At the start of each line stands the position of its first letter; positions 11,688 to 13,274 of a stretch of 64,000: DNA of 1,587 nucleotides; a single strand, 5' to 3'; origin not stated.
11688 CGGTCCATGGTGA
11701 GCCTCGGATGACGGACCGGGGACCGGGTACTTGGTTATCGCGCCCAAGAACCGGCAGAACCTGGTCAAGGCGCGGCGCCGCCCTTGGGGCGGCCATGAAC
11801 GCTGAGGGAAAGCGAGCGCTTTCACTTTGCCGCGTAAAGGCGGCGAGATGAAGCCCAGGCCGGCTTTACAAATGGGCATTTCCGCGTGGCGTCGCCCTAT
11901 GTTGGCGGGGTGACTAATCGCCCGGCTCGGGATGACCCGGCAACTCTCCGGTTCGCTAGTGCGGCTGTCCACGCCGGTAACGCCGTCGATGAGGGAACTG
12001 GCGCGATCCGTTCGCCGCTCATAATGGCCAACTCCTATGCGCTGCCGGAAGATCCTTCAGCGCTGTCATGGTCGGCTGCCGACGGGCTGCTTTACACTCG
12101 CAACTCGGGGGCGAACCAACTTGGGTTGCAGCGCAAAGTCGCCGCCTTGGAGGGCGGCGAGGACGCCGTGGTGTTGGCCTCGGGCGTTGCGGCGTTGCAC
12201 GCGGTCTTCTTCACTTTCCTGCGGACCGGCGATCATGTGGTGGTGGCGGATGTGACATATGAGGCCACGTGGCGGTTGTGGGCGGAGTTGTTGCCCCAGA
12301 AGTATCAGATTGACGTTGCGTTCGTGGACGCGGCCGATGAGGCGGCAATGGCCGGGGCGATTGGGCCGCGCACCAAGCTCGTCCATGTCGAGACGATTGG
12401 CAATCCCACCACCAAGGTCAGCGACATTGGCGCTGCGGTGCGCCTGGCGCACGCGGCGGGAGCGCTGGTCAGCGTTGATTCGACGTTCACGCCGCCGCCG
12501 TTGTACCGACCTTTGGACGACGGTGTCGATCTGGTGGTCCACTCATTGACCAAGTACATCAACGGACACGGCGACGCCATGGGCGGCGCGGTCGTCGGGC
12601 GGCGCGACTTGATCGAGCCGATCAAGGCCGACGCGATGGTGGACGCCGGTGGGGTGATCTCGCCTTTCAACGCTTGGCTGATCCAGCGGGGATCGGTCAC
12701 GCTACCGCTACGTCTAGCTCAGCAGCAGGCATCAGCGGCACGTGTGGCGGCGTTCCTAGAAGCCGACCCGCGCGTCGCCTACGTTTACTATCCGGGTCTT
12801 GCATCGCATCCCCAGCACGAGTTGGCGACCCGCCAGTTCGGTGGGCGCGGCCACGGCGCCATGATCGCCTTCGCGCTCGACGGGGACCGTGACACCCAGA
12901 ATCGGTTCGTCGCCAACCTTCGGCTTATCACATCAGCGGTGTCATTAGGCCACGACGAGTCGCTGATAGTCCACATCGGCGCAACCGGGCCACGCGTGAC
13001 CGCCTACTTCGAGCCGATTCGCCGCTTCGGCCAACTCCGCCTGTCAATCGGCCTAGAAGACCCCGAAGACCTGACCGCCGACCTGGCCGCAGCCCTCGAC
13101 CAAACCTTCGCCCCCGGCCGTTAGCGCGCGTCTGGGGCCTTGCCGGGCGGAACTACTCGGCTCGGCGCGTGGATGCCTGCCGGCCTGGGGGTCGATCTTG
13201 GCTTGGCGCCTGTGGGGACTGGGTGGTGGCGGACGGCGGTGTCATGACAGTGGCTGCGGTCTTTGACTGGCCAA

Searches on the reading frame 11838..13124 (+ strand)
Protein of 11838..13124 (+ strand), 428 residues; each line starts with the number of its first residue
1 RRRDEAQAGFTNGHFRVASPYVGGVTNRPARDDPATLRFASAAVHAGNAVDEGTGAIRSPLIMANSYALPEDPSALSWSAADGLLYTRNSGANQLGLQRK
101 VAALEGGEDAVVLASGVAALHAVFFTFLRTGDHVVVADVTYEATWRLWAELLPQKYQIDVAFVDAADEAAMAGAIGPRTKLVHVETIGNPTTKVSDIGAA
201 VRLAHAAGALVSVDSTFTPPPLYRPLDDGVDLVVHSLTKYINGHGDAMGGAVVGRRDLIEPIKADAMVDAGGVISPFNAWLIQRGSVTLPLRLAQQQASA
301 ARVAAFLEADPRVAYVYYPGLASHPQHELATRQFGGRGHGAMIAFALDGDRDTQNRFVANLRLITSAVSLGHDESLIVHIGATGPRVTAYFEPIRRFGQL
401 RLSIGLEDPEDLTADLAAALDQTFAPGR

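Call 40: search_protein_families(library=pfam, proteins=[window:11838-13124:+], max_evalue=0.0001)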
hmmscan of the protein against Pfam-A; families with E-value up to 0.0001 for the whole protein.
window:11838-13124:+ (428 aa): 4 families
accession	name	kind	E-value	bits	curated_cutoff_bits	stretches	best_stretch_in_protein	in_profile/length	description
PF01053.26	Cys_Met_Meta_PP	-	7e-104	347.8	27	1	41-420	2-380/381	Cys/Met metabolism PLP-dependent enzyme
PF00266.25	Aminotran_5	-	1.8e-08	34.2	21.5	1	115-260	69-219/371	Aminotransferase class-V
PF01041.23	DegT_DnrJ_EryC1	-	2.3e-06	27.5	19.8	1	90-215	22-146/360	DegT/DnrJ/EryC1/StrS aminotransferase family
PF00155.27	Aminotran_1_2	-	2.4e-05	24.1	19.7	1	101-217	51-188/361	Aminotransferase class I and II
